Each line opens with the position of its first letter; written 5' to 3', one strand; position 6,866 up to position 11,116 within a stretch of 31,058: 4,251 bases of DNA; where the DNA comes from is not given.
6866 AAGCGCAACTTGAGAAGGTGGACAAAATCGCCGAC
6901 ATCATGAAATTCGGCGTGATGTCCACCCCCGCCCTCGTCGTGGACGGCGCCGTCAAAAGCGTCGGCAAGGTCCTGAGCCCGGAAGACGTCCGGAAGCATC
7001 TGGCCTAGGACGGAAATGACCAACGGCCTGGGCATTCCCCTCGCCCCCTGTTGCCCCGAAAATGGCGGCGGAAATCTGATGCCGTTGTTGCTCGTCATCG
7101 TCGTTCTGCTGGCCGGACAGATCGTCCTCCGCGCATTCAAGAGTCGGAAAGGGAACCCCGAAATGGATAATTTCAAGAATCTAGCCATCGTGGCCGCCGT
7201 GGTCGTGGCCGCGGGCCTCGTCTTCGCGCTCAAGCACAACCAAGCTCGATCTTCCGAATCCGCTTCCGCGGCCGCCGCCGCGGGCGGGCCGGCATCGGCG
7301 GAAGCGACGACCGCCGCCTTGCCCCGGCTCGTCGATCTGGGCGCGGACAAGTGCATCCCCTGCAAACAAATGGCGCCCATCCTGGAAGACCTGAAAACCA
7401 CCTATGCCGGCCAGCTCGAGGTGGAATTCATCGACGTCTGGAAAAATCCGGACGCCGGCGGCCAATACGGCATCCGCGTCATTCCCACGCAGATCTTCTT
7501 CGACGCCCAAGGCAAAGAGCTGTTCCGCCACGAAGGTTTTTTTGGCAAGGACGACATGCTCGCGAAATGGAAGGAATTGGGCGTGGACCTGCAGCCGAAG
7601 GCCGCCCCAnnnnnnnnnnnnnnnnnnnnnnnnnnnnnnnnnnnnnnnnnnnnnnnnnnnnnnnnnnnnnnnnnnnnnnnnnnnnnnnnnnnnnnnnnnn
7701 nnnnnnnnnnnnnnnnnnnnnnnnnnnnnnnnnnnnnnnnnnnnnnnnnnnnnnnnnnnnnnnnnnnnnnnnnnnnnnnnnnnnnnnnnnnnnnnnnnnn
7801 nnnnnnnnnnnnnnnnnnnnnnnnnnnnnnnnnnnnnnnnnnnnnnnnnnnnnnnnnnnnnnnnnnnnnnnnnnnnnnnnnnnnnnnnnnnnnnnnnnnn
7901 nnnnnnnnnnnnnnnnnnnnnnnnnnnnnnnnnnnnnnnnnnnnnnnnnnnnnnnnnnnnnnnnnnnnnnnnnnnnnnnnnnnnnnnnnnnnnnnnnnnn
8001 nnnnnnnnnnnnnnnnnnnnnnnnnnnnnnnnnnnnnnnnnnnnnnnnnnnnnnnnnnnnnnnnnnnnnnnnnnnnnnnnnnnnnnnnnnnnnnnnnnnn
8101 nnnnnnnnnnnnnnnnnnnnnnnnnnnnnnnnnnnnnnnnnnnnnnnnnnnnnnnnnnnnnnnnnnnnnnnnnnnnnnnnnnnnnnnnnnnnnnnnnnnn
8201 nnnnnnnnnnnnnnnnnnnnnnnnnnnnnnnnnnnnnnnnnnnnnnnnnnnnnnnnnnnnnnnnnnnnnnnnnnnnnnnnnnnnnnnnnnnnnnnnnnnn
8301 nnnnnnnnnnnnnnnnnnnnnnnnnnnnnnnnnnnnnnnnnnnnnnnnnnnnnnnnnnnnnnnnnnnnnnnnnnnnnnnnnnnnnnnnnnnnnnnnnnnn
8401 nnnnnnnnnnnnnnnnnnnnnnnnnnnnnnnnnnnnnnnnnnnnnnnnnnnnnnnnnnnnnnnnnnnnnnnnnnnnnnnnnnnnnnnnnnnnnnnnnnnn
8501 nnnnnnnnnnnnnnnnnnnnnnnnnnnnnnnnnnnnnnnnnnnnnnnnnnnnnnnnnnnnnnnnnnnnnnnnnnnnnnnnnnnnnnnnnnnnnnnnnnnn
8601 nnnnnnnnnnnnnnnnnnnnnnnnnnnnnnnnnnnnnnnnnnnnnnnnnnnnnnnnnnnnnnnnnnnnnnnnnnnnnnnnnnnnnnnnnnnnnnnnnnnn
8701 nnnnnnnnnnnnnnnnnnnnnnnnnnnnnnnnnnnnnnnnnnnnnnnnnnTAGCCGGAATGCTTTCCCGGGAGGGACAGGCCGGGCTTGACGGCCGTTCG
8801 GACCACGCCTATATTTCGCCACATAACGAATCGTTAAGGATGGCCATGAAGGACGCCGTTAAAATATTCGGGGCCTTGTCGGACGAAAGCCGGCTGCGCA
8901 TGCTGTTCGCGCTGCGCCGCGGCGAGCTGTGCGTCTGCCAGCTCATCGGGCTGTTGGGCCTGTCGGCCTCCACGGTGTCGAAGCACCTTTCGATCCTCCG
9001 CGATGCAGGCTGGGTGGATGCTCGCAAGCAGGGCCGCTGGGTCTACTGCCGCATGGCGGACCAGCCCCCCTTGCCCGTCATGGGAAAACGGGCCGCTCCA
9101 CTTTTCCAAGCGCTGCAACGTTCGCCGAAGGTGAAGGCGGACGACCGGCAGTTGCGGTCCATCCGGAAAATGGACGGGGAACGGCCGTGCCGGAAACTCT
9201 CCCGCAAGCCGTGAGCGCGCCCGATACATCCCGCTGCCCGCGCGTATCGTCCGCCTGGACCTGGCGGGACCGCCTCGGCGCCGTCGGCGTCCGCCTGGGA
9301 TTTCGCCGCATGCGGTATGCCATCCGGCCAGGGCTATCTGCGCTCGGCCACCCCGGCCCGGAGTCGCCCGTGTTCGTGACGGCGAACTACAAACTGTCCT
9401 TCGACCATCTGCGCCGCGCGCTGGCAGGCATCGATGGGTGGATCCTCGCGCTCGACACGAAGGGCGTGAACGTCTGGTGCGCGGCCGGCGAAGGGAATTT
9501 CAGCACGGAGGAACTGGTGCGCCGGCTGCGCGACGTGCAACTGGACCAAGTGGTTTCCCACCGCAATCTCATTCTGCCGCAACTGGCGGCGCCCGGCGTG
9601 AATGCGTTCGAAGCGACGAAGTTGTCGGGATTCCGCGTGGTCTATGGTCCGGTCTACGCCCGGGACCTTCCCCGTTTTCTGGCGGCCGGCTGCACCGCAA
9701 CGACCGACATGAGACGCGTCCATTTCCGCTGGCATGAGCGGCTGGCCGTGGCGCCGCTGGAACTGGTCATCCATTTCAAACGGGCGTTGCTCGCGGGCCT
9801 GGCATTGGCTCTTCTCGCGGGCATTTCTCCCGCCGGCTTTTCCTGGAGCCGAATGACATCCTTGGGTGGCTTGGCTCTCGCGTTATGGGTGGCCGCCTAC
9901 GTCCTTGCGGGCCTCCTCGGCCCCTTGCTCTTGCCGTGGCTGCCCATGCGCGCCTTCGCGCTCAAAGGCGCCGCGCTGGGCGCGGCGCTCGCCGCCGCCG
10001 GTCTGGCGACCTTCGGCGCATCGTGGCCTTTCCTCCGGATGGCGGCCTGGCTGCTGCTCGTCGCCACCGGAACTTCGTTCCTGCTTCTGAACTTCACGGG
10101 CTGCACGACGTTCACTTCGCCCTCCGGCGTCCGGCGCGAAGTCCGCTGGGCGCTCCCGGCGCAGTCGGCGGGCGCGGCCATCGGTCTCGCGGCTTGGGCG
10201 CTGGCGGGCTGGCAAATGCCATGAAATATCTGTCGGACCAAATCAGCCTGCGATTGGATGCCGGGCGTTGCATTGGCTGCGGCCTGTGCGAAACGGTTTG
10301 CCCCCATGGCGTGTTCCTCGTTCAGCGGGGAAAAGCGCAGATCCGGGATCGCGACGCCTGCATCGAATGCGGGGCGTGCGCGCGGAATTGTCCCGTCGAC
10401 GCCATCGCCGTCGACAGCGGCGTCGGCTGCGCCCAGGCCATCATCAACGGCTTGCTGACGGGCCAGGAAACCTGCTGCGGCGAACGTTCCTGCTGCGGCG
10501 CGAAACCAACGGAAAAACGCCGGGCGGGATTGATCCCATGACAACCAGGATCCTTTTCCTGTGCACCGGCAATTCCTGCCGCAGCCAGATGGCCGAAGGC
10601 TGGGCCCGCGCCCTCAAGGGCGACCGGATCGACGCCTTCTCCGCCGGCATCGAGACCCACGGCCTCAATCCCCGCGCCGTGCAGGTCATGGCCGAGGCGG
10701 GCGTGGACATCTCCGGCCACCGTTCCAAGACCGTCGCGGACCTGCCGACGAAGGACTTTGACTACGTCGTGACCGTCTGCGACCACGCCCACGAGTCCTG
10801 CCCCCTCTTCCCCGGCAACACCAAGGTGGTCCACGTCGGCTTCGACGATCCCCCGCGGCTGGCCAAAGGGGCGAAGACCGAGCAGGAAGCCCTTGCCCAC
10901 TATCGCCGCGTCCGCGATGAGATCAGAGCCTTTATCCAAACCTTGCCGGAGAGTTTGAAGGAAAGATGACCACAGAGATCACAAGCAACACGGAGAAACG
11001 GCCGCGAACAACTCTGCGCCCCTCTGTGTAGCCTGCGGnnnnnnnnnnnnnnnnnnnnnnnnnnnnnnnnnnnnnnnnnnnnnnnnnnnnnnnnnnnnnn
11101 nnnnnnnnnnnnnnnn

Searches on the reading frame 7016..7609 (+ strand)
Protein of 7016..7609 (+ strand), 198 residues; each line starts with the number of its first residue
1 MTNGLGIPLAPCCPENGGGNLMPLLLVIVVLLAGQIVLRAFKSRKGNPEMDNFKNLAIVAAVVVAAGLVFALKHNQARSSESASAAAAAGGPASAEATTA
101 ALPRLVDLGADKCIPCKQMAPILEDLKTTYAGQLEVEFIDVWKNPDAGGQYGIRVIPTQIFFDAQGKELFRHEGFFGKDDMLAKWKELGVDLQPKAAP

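Call 68: search_protein_families(library=pfam, proteins=[window:7016-7609:+], max_evalue=0.00001)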
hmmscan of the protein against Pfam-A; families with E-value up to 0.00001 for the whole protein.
window:7016-7609:+ (198 aa): 2 families
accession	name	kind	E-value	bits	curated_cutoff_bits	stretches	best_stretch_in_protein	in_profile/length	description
PF00085.26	Thioredoxin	-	1.6e-12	47.8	23.5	1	103-182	20-98/103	Thioredoxin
PF13098.12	Thioredoxin_2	-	6.4e-08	33.3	27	1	103-183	7-102/104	Thioredoxin-like domain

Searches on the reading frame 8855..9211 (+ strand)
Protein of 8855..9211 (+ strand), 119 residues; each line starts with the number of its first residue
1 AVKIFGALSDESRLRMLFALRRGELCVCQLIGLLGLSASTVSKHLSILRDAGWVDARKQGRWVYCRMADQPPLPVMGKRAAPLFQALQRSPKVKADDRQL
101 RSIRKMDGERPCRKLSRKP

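Call 5: search_protein_families(library=pfam, proteins=[window:8855-9211:+], max_evalue=0.01)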
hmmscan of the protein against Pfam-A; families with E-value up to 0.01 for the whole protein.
window:8855-9211:+ (119 aa): 7 families
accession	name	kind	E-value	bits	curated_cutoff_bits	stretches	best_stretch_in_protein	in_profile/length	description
PF01022.26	HTH_5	-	1.4e-16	60.5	22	1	10-54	1-45/47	Bacterial regulatory protein, arsR family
PF12840.13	HTH_20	-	2e-05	24.9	27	1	8-52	1-46/51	Helix-turn-helix domain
PF25213.1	HVO_A0261_N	-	5.3e-05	23.5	35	1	11-59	11-59/86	HVO_A0261 N-terminal domain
PF24034.1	DUF7343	-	0.00032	20.9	27.6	1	8-61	2-55/62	Domain of unknown function (DUF7343)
PF13412.12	HTH_24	-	0.00034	20.6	21.9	1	10-54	2-47/48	Winged helix-turn-helix DNA-binding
PF12802.13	MarR_2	-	0.0011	19.5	27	1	14-58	8-54/61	MarR family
PF13545.12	HTH_Crp_2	-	0.0012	19.2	27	1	33-61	31-58/70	Crp-like helix-turn-helix domain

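Call 40: search_protein_families(library=ncbifam, proteins=[window:8855-9211:+], max_evalue=0.001)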
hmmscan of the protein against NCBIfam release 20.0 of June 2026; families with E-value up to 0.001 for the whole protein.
window:8855-9211:+ (119 aa): 8 families
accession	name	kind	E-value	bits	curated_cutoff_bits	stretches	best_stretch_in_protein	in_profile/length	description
NF033788.1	HTH_metalloreg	subfamily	2.6e-26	91.2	55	1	2-71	2-72/77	metalloregulator ArsR/SmtB family transcription factor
NF007528.0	PRK10141.1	subfamily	1.2e-16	60.7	97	1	2-70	7-76/117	metalloregulator ArsR/SmtB family transcription factor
NF045707.1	Dbac_1936_reg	equivalog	3.7e-11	42.9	115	1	6-76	12-82/99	ArsR/SmtB-type metalloregulator TsoR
NF033789.1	repress_SdpR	subfamily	5.7e-11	42.2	100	1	4-66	1-63/79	autorepressor SdpR family transcription factor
NF047906.1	CdPbTransRegCmtR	equivalog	6.5e-11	42.1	150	1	7-70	17-80/104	Cd(II)/Pb(II)-sensing metalloregulatory transcriptional regulator CmtR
NF041413.1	ArsR_Rv2640c_fam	equivalog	3.2e-10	40.4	155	1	7-68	38-102/118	Rv2640c family ArsR-like transcriptional regulator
NF040642.1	sulf_sens_BigR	equivalog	9.1e-09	35.3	155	1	6-70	15-79/95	sulfite-sensing transcriptional repressor BigR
NF053755.1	MsvR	equivalog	0.00013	21.8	220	1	7-58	9-60/236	transcriptional factor MsvR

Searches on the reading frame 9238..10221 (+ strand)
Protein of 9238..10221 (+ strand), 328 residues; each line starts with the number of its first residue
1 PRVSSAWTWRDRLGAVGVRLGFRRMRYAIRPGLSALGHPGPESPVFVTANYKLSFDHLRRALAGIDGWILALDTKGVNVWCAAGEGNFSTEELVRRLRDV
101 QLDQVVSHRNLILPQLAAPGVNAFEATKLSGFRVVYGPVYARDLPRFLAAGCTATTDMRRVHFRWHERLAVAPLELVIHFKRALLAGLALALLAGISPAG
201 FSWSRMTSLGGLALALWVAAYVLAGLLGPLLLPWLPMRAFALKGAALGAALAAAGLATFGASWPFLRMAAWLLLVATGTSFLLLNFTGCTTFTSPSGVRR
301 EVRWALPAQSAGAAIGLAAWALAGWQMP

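Call 5: search_protein_families(library=pfam, proteins=[window:9238-10221:+], max_evalue=0.01)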
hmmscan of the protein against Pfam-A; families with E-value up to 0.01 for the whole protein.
window:9238-10221:+ (328 aa): 1 family
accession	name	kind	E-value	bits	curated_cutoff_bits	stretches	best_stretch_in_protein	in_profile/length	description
PF03599.22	CdhD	-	9.6e-13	48.1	24.8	1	30-127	269-368/387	CO dehydrogenase/acetyl-CoA synthase delta subunit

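Call 40: search_protein_families(library=ncbifam, proteins=[window:9238-10221:+], max_evalue=0.001)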
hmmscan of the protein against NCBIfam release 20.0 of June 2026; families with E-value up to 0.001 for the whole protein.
window:9238-10221:+ (328 aa): 3 families
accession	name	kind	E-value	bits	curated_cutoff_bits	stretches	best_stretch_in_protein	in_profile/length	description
NF040863.1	HgcA_corrinoid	equivalog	4.6e-118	394.1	275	1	1-324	2-323/325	mercury methylation corrinoid protein HgcA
NF043039.1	HgcAB_like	equivalog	6.7e-59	200.2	285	1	20-293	7-279/350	HgcAB-like fusion protein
NF003195.0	PRK04165.1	equivalog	2.1e-18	66.5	306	1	28-150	323-445/450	acetyl-CoA decarbonylase/synthase complex subunit gamma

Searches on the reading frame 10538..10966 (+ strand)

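Call 5: search_protein_families(library=pfam, proteins=[window:10538-10966:+], max_evalue=0.01)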
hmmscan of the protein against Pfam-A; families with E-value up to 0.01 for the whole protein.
window:10538-10966:+ (143 aa): 1 family
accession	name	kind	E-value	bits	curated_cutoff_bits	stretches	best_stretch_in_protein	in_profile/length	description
PF01451.26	LMWPc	-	2.1e-21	77.1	23.2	1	5-134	1-141/144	Low molecular weight phosphotyrosine protein phosphatase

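Call 40: search_protein_families(library=ncbifam, proteins=[window:10538-10966:+], max_evalue=0.001)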
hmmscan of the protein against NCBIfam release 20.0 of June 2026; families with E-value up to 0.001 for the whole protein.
window:10538-10966:+ (143 aa): 5 families
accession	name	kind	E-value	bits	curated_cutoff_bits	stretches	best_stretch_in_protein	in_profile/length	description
TIGR02691.1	arsC_pI258_fam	equivalog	4.2e-45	153.1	174.3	1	5-135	1-128/129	arsenate reductase (thioredoxin)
NF010053.0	PRK13530.1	subfamily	9.2e-43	145.8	215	1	4-137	5-129/133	arsenate reductase (thioredoxin)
TIGR02689.1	ars_reduc_gluta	equivalog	2.4e-25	89.2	157.6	1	4-135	2-124/126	arsenate reductase, glutathione/glutaredoxin type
NF007520.0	PRK10126.1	equivalog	1.2e-07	32.3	243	1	1-104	1-108/147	low molecular weight protein-tyrosine-phosphatase Wzb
NF008486.0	PRK11391.1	equivalog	9.2e-07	29.4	247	1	4-80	8-86/148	phosphotyrosine-protein phosphatase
